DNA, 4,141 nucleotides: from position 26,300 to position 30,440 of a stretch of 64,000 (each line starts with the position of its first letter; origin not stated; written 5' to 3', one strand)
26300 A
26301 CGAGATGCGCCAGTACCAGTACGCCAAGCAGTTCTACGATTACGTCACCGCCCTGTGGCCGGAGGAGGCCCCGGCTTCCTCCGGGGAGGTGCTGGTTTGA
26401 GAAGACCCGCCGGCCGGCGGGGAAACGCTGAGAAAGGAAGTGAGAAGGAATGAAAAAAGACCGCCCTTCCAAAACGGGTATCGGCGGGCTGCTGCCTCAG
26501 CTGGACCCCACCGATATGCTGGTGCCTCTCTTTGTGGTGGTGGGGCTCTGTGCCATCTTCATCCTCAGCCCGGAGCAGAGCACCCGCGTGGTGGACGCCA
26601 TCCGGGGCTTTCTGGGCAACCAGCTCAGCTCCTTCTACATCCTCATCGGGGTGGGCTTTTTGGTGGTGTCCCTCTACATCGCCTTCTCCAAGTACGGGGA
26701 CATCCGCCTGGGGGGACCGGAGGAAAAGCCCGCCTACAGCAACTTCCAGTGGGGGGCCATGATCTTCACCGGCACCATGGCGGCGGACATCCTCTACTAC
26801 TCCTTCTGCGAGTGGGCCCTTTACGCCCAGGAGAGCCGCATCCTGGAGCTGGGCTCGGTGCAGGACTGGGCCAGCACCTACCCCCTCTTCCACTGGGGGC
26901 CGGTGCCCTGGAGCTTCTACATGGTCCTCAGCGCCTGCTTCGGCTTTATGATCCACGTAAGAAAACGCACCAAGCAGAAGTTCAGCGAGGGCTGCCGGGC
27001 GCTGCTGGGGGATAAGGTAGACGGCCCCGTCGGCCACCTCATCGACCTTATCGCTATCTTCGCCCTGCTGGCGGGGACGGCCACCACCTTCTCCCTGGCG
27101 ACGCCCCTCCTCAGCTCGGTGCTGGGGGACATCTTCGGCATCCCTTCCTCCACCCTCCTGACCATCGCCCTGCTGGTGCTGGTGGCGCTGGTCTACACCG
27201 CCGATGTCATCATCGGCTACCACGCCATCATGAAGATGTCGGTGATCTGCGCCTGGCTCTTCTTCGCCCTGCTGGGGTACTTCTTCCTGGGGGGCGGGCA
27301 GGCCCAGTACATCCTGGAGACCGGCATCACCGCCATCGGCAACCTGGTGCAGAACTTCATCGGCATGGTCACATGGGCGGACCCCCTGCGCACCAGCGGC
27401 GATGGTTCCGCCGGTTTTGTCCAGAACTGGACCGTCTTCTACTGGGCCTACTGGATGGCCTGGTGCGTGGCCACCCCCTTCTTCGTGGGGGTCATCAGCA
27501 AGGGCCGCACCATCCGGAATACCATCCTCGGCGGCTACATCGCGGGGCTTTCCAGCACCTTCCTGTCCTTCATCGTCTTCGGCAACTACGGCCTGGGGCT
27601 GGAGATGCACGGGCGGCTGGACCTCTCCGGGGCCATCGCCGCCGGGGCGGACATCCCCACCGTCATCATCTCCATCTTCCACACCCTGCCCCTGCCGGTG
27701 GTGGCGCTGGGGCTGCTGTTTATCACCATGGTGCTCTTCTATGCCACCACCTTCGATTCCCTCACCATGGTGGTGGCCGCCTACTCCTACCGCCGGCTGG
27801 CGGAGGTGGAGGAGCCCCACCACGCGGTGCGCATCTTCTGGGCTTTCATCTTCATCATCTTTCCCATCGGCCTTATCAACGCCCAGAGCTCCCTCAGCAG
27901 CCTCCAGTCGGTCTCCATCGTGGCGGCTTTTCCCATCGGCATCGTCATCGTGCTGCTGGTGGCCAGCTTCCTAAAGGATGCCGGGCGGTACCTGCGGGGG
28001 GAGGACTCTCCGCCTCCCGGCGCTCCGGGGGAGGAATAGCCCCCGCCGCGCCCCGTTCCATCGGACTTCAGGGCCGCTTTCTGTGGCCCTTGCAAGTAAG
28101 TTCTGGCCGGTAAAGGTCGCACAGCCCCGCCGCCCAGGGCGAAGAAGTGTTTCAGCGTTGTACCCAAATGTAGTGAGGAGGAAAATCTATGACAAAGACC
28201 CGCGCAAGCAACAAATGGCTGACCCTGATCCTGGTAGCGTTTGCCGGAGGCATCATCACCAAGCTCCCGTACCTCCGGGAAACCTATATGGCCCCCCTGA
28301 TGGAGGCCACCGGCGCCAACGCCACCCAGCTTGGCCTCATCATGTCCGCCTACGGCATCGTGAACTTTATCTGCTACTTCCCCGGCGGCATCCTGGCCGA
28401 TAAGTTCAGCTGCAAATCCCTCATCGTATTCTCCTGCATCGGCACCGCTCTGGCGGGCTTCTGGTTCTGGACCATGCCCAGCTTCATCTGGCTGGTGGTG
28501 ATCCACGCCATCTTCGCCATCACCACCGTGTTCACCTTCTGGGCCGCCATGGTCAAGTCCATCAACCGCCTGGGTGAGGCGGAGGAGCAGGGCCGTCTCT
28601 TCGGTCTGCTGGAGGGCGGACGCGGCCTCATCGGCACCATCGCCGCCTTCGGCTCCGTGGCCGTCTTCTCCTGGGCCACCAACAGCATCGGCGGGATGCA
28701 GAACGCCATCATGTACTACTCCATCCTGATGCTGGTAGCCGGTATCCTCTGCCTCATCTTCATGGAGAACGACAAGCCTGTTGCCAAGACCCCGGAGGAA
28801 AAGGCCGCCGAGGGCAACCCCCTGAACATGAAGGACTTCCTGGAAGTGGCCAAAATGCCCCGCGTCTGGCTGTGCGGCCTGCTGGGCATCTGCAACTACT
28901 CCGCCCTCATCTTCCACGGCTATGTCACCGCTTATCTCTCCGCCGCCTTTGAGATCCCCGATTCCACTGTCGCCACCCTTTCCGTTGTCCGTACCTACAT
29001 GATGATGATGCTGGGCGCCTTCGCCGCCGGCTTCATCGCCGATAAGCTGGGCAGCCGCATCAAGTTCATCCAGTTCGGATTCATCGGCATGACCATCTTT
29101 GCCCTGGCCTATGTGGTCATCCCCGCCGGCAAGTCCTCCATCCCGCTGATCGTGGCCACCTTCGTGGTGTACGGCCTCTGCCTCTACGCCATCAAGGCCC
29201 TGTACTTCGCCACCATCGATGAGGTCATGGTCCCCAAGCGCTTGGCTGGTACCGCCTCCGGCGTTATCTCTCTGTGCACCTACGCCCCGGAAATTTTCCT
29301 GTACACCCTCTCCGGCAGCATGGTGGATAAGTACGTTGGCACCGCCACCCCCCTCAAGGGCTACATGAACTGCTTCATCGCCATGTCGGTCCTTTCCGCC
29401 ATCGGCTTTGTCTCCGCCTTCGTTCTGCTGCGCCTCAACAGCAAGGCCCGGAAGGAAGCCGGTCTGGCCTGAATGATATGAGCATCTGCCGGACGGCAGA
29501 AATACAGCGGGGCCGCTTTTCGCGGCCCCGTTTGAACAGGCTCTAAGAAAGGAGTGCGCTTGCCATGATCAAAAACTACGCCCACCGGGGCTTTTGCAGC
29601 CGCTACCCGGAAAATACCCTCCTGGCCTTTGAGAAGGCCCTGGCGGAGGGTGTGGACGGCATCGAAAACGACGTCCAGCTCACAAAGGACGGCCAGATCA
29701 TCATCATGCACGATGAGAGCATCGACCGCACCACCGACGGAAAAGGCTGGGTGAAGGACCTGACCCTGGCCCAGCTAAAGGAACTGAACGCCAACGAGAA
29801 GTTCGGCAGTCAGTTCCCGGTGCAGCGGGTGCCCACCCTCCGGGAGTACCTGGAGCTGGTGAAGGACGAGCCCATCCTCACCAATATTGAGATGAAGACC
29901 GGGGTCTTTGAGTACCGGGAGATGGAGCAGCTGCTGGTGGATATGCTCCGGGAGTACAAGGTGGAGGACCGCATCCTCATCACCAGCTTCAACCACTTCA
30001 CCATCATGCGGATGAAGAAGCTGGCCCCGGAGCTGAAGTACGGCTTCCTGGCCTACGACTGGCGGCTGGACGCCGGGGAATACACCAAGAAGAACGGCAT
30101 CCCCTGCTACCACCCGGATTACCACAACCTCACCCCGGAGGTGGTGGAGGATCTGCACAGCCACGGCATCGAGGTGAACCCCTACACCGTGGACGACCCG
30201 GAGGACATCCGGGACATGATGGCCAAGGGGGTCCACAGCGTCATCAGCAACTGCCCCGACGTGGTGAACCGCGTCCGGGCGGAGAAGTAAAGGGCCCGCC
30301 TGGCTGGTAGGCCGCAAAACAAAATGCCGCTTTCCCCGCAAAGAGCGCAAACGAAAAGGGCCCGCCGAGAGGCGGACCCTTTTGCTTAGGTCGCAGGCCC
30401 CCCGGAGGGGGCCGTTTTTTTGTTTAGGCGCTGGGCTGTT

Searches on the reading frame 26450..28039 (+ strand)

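Call 72: search_protein_families(library=pfam, proteins=[window:26450-28039:+], max_evalue=0.0001)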
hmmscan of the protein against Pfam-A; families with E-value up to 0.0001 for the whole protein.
window:26450-28039:+ (529 aa): 1 family
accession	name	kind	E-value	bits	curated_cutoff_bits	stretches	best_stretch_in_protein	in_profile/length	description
PF02028.23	BCCT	-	5.1e-121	404.9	27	1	24-511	3-482/485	BCCT, betaine/carnitine/choline family transporter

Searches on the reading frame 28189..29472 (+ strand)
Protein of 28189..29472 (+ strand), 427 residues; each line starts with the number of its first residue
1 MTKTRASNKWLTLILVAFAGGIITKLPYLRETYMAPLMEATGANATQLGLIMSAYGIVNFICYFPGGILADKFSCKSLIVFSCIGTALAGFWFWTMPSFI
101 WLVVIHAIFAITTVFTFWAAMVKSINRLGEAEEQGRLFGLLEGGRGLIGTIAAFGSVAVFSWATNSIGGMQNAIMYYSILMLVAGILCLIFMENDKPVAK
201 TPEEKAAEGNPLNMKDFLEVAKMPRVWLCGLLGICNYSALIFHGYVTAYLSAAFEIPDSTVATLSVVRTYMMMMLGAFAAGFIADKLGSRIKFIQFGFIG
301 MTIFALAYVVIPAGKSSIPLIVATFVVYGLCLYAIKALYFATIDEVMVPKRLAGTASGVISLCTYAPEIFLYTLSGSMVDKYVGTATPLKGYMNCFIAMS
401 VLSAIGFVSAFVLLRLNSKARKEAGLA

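Call 72: search_protein_families(library=pfam, proteins=[window:28189-29472:+], max_evalue=0.0001)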
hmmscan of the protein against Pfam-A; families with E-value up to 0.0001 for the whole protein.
window:28189-29472:+ (427 aa): 2 families
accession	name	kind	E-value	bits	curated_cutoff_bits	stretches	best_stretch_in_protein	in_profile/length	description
PF07690.21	MFS_1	-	6.2e-30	104.7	33.4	1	35-365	20-340/347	Major Facilitator Superfamily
PF12832.13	MFS_1_like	-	2.9e-09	36.9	25.2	1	11-144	215-345/373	MFS_1 like family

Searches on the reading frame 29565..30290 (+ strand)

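Call 72: search_protein_families(library=pfam, proteins=[window:29565-30290:+], max_evalue=0.0001)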
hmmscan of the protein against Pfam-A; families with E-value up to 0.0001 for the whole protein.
window:29565-30290:+ (241 aa): 1 family
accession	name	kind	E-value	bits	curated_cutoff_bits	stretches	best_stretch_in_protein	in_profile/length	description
PF03009.23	GDPD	-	2e-54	185.7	23.6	1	7-232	1-243/244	Glycerophosphoryl diester phosphodiesterase family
